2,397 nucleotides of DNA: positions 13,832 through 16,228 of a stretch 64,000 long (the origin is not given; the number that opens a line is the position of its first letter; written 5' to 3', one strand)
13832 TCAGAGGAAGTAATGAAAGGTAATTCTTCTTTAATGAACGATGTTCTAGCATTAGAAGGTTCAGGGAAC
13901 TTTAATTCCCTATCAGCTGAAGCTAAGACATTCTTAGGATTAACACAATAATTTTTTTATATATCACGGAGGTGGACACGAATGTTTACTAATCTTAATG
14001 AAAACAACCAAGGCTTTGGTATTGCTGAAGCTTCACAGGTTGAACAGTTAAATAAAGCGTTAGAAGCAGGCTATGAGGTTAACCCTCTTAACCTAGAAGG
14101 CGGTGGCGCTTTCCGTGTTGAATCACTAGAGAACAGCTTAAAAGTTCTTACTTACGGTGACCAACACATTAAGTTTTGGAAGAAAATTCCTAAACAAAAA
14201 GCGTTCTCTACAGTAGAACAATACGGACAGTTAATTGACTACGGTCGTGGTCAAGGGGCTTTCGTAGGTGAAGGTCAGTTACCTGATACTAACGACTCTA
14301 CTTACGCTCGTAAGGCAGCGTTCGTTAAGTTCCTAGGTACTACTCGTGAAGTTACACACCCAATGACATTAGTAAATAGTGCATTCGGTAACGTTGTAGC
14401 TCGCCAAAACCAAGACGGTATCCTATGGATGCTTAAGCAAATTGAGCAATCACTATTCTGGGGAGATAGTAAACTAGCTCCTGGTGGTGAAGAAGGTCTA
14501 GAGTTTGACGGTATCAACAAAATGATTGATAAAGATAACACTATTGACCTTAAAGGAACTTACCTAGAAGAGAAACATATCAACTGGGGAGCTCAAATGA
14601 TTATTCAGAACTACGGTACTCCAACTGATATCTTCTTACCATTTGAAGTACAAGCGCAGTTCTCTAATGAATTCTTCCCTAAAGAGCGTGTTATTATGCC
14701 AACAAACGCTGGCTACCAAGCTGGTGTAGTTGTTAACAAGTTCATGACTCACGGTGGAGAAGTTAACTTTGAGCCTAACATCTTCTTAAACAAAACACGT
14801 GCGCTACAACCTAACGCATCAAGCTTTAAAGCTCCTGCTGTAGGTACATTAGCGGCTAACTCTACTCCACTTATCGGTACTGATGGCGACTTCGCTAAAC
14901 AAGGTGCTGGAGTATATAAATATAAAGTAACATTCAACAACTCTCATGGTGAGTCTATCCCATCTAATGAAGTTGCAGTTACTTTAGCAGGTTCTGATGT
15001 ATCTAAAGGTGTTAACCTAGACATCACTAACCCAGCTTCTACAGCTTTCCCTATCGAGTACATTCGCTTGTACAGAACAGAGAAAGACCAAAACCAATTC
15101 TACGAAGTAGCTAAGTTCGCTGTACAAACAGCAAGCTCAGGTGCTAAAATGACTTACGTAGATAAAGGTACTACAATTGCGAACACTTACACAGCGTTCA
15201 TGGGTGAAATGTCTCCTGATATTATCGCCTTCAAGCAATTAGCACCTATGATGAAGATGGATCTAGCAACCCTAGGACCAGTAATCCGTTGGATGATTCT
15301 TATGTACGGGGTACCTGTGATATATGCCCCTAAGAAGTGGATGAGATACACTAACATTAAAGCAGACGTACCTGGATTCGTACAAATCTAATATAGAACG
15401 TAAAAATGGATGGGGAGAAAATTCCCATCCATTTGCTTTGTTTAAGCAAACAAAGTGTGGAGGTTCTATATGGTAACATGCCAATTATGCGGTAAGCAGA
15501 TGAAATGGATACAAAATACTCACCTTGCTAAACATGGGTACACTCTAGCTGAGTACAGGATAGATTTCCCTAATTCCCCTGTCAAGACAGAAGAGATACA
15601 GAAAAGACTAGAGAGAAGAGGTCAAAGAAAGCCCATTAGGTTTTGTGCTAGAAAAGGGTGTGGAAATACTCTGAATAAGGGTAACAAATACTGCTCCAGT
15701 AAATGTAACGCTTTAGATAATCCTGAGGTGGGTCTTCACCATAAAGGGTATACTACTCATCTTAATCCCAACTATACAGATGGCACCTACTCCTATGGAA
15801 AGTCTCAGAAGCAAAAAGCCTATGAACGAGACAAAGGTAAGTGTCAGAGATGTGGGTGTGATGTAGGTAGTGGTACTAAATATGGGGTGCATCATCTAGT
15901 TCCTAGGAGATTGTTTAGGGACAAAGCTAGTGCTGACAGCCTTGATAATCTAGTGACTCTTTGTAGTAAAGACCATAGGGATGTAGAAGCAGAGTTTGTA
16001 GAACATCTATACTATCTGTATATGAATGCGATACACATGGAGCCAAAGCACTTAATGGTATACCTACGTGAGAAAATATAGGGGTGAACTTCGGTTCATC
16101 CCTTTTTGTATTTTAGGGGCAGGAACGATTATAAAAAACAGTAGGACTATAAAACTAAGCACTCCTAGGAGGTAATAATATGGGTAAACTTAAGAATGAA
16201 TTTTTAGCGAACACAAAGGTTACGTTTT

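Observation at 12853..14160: A roughly 120-nt segment duplicated between the prohead protease 3' end and the major capsid gene 5' end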

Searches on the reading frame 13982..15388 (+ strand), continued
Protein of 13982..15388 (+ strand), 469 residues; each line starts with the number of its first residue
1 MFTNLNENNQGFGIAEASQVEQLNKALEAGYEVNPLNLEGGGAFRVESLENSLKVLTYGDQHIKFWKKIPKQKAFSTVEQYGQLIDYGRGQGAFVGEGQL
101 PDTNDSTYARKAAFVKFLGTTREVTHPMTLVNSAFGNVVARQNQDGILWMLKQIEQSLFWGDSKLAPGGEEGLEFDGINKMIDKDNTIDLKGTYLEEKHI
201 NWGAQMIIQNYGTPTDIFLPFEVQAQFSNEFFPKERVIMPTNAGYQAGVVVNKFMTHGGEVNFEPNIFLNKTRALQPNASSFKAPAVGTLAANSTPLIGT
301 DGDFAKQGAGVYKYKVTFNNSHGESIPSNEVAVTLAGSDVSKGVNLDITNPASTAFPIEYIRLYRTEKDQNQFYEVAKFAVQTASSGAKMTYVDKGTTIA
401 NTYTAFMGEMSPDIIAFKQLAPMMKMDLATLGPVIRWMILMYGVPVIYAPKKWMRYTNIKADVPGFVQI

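Call 79: predict_structure(alignment_id=A3)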
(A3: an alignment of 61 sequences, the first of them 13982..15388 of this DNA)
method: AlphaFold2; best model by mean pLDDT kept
length: 469 residues; sequences in the alignment: 61
mean_pLDDT: 59.5   pTM: 0.56
mean pLDDT of the five models: 59.5, 58.7, 57.8, 56.4, 49.7
residues with pLDDT >= 90: 48; 70-90: 156; 50-70: 45; < 50: 220
segments of 3 or more residues with pLDDT < 50: 1-15, 25-142, 219-265, 416-446, 466-469
pLDDT, mean of each block of 10 residues (from residue 1): 34 47 48 35 29 29 29 27 31 37 39 27 25 35 55 72 81 73 82 82 75 53 42 39 41 37 52 85 86 84 86 93 88 89 91 86 92 91 87 90 78 50 42 40 48 81 50
secondary structure, 60 per line:
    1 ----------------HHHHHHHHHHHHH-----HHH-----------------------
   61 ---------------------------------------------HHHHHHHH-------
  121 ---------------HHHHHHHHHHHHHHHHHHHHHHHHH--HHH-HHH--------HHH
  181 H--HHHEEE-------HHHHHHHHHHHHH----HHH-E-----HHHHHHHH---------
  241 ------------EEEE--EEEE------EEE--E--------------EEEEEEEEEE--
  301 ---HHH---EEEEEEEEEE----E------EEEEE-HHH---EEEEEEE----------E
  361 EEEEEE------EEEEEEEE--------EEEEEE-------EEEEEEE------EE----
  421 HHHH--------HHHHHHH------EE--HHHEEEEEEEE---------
elements in order: H17-29 H106-113 H136-160 H178-181 E187-189 H197-209 H224-231 E253-256 E259-262 E269-271 E289-298 E310-319 E331-335 E343-349 E360-366 E373-380 E389-394 E402-408 H421-424 H433-439 E453-460
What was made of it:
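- Tried and rejected: AF2 of the MCP (call 79).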

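Call 86: search_protein_families(library=phrogs, proteins=[window:13982-15388:+], max_evalue=0.001)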
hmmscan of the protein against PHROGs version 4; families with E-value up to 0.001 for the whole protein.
window:13982-15388:+ (469 aa): 3 families
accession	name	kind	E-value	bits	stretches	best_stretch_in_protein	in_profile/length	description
phrog_752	-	head and packaging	1.7e-150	503.1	1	6-463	4-472/475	major head protein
phrog_1028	-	head and packaging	2.7e-07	31.4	1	20-69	173-227/591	head maturation protease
phrog_19622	-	other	6.8e-05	22.5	1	295-400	282-371/524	esterase/lipase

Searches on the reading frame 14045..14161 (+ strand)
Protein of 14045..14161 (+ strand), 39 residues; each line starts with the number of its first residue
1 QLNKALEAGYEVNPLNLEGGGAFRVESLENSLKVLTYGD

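Call 89: search_protein_representatives(alignment_id=A5)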
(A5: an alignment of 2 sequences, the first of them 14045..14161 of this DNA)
Query: 2 sequences, 39 profile positions. Proteins with E-value up to 0.001 (for the whole library): 41; up to 1e-10: 2; up to 1e-30: 0. The best 41 are listed.
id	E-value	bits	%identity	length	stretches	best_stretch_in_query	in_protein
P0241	2.7e-15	71.9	-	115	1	3-38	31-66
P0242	2.6e-14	68.8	-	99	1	1-39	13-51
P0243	8.3e-08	48.0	-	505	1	2-36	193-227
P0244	8.7e-08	47.9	-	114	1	2-32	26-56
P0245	1.3e-07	47.4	-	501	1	2-38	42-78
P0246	2.3e-07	46.5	-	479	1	2-36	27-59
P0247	2.7e-07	46.3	-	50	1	2-27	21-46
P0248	3.9e-07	45.8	-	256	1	3-30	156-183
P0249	4.1e-07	45.8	-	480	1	2-38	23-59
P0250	6.2e-07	45.2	-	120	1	2-38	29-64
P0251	2.5e-06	43.2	-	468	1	2-38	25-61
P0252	2.8e-06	43.1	-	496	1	2-39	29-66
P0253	6.6e-06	41.9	-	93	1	2-38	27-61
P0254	7.1e-06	41.8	-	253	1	1-39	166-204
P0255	7.2e-06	41.8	-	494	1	2-37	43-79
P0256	7.8e-06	41.7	-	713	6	19-38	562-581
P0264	1.0e-04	38.1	-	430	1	4-38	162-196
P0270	2.6e-04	36.8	-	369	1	2-37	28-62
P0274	3.9e-04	36.2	-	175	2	17-32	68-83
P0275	4.8e-04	35.9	-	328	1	2-34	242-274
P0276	4.9e-04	35.9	-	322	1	2-38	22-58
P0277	5.0e-04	35.9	-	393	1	7-38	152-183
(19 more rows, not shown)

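Call 90: search_protein_families(library=pfam, proteins=[P0243, P0264, P0277, P0275, P0256, P0274, P0270, P0276], max_evalue=0.01)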
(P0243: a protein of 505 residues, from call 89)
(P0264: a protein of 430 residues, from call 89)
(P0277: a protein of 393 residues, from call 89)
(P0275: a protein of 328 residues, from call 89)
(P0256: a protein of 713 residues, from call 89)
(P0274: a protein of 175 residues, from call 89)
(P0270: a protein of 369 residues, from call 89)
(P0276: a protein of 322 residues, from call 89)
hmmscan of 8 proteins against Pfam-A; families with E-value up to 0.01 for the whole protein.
P0243 (505 aa): 0 families

P0264 (430 aa): 0 families

P0277 (393 aa): 0 families

P0275 (328 aa): 0 families

P0256 (713 aa): 3 families
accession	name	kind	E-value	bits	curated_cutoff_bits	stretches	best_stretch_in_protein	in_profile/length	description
PF05725.18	FNIP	-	3.2e-70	232.5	21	8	408-451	3-43/44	FNIP Repeat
PF06975.16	DUF1299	-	1.1e-05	25.8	25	0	425-442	17-34/47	Protein of unknown function (DUF1299)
PF20856.2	SdbC_C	-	5.7e-05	23.7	27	0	454-473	38-57/70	SdbC, C-terminal domain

P0274 (175 aa): 0 families

P0270 (369 aa): 1 family
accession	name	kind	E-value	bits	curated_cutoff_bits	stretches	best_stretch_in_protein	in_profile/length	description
PF17236.8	SU10_MCP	-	1.4e-09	38.3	24.1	1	101-275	62-236/292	SU10 major capsid protein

P0276 (322 aa): 1 family
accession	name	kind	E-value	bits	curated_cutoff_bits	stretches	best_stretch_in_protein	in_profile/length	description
PF17236.8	SU10_MCP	-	2.3e-05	24.5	24.1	1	58-276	22-240/292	SU10 major capsid protein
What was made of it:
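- Tried and rejected: I judged them spurious (calls 89, 90).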

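Call 92: find_related_loci(query=P0264, collection=viral_contigs, flank=4000)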
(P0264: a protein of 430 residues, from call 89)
Query P0264 (430 aa) in viral_contigs; peptide patterns used: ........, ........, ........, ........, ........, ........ (x = any residue, [..] = any of these).
16 stretches matched a pattern, but none encodes a relative of the query by tblastn (E <= 1e-3).

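Call 93: find_related_loci(query=P0243, collection=viral_contigs, flank=4000)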
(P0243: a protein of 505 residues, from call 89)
Query P0243 (505 aa) in viral_contigs; peptide patterns used: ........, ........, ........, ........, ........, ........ (x = any residue, [..] = any of these).
15 stretches matched a pattern, but none encodes a relative of the query by tblastn (E <= 1e-3).

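Call 94: search_dna_similar(query=P0264, collection=phages, mode=protein, max_rows=12, max_evalue=0.00001)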
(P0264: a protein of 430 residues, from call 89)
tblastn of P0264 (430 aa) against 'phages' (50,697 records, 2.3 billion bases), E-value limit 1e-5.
Records with a match: 754; places in all: 754; records where one place covers at least 80% of the query: 0.
Best place of each record, by identity: <60% 754.
By first word of the organism name: Staphylococcus 341; Bacillus 243; Enterococcus 69; Listeria 55; Lactobacillus 27; Brochothrix 4; Mammaliicoccus 3; Lysinibacillus 2; Bordetella 2; Exiguobacterium 1; and 7 more.
By host as written in the record: Staphylococcus aureus 110; - 68; Listeria monocytogenes 44; Bacillus subtilis 27; Staphylococcus sp. 27; Bacillus cereus 26; Staphylococcus carnosus TM300 22; Bacillus thuringiensis subsp. kurstaki 20; and 181 more.
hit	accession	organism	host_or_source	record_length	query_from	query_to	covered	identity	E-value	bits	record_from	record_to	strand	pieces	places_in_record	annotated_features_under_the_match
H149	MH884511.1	Exiguobacterium phage vB_EalM-132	Exiguobacterium alkaliphilum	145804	7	195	44%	39.9%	2e-31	132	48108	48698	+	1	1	prohead protease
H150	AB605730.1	Bacillus phage SP-10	-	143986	5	192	44%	39.9%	2e-24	112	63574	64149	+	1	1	procapsid protease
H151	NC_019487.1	Bacillus phage SP-10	-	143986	5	192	44%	39.9%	2e-24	112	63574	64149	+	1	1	head maturation protease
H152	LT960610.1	Bacillus phage SBSphiC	Bacillus subtilis BEST7003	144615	5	192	44%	39.9%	2e-24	112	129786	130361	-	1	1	record has no annotation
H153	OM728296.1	Bacillus phage vB_BsuM-Goe26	Bacillus subtilis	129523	5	192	44%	39.9%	2e-24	112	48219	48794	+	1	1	hypothetical protein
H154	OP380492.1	Bacillus phage Nachito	Bacillus sp. ET1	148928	1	192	45%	39.0%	2e-26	118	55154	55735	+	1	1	protease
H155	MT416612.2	Bacillus phage YungSlug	Bacillus thuringiensis kurstaki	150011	5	192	44%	39.6%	1e-26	119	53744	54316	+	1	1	procapsid protease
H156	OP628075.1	Lysinibacillus phage vB_LfM_LysYB1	Lysinibacillus fusiformis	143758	1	191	44%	38.9%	4e-27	120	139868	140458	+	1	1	procapsid protease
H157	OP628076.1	Lysinibacillus phage vB_LfM_LysYB2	Lysinibacillus fusiformis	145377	1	191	44%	38.9%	4e-27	120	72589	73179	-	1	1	procapsid protease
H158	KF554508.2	Bacillus phage CP-51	Bacillus cereus HER1399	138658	5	195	44%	38.8%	2e-29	127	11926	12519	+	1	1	putative protease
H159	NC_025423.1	Bacillus phage CP-51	Bacillus cereus HER1399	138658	5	195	44%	38.8%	2e-29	127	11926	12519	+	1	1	head maturation protease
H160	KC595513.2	Bacillus phage Shanette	Bacillus cereus BGSC 6E1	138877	5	195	44%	38.3%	3e-29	126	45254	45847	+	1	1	procapsid protease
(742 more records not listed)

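Call 95: find_related_loci(query=P0264, collection=metagenome_contigs, flank=4000)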
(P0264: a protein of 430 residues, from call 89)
Query P0264 (430 aa) in metagenome_contigs; peptide patterns used: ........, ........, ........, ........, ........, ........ (x = any residue, [..] = any of these).
290 stretches matched a pattern, but none encodes a relative of the query by tblastn (E <= 1e-3).

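Call 96: find_related_loci(query=P0243, collection=metagenome_contigs, flank=4000)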
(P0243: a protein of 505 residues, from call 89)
Query P0243 (505 aa) in metagenome_contigs; peptide patterns used: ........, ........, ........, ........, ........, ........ (x = any residue, [..] = any of these).
107 stretches matched a pattern, but none encodes a relative of the query by tblastn (E <= 1e-3).
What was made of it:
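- Tried and rejected: Scans for the fusion proteins. find_related_loci in IMG/VR and in metagenome contigs found nothing (calls 92, 93, 95, 96).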

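Call 97: find_homologous_proteins(query=P0264, max_evalue=1e-10)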
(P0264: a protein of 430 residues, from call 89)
Query P0264 (430 aa): 8 proteins with E <= 1e-10 among 8000 candidates.
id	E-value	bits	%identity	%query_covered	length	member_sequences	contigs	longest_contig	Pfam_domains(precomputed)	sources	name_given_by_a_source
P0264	9.7e-281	949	100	100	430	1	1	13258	-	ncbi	-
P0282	6.4e-62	228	38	96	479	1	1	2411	-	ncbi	-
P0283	4.0e-39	153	32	99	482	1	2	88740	-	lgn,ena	-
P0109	4.2e-24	104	40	43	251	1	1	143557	-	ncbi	-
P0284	5.3e-24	103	31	84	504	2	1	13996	-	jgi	jgi:hypothetical protein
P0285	6.9e-22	96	30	63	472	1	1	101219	-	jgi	jgi:hypothetical protein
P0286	1.8e-18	85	36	37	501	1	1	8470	-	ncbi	-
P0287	2.3e-12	65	31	43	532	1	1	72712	-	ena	-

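Call 98: find_encoding_contigs(protein=P0264, flank=5000, max_places=2)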
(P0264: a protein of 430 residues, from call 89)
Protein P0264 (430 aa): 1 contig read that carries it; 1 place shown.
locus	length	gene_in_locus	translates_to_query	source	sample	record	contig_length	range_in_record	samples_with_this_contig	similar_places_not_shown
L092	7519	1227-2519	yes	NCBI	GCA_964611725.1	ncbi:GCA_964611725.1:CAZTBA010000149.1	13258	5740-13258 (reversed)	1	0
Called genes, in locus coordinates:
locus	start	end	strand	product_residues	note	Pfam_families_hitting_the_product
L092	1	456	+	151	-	?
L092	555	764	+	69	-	-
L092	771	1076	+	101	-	PF02796:HTH_7 (faint), PF08281:Sigma70_r4_2 (weak), PF00196:GerE, PF04545:Sigma70_r4 (weak), PF13384:HTH_23 (weak), PF13518:HTH_28 (weak), PF13551:HTH_29 (faint)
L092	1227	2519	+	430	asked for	-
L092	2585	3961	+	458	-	-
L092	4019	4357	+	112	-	PF24040:DUF7349 (faint)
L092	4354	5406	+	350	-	-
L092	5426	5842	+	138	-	-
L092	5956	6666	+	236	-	-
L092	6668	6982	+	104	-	PF03994:DUF350 (weak)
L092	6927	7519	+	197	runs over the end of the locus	PF01464:SLT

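Call 99: find_encoding_contigs(protein=P0283, flank=5000, max_places=2)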
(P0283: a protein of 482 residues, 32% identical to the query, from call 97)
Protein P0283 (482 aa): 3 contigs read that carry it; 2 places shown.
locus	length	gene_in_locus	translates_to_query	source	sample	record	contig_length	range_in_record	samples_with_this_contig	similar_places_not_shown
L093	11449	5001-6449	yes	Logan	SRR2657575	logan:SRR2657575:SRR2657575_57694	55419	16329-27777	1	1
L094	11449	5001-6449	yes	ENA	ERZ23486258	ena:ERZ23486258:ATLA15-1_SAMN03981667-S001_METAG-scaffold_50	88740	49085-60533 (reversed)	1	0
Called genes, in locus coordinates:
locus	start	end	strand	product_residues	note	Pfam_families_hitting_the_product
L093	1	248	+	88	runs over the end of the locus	PF08433:KTI12 (weak)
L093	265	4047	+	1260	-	PF18823:InPase, PF13489:Methyltransf_23 (weak)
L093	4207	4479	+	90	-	-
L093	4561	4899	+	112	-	-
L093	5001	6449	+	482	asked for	-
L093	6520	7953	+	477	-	-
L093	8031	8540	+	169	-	-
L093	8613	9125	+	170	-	PF12949:HeH (faint)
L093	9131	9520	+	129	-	-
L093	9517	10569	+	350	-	-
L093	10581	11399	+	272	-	-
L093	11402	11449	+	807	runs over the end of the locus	-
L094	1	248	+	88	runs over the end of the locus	PF08433:KTI12 (weak)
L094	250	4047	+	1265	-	PF18823:InPase, PF13489:Methyltransf_23 (weak)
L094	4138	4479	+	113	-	-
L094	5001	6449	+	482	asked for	-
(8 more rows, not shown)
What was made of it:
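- Tried and rejected: Their context was obtained instead by exact look-up (calls 97-99).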

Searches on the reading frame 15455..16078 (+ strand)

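Call 4: search_protein_families(library=pfam, proteins=[window:15455-16078:+], max_evalue=0.01)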
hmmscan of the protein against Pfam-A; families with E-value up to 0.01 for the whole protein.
window:15455-16078:+ (208 aa): 3 families
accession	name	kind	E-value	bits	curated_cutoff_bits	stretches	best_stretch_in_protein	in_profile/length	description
PF01844.29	HNH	-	3.1e-07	30.9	21.4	1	130-177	1-44/47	HNH endonuclease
PF05443.17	ROS_MUCR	-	0.00031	21.2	25.4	1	7-38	65-96/123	ROS/MUCR transcriptional regulator protein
PF13391.12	HNH_2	-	0.0028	17.9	21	0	130-175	1-56/66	HNH endonuclease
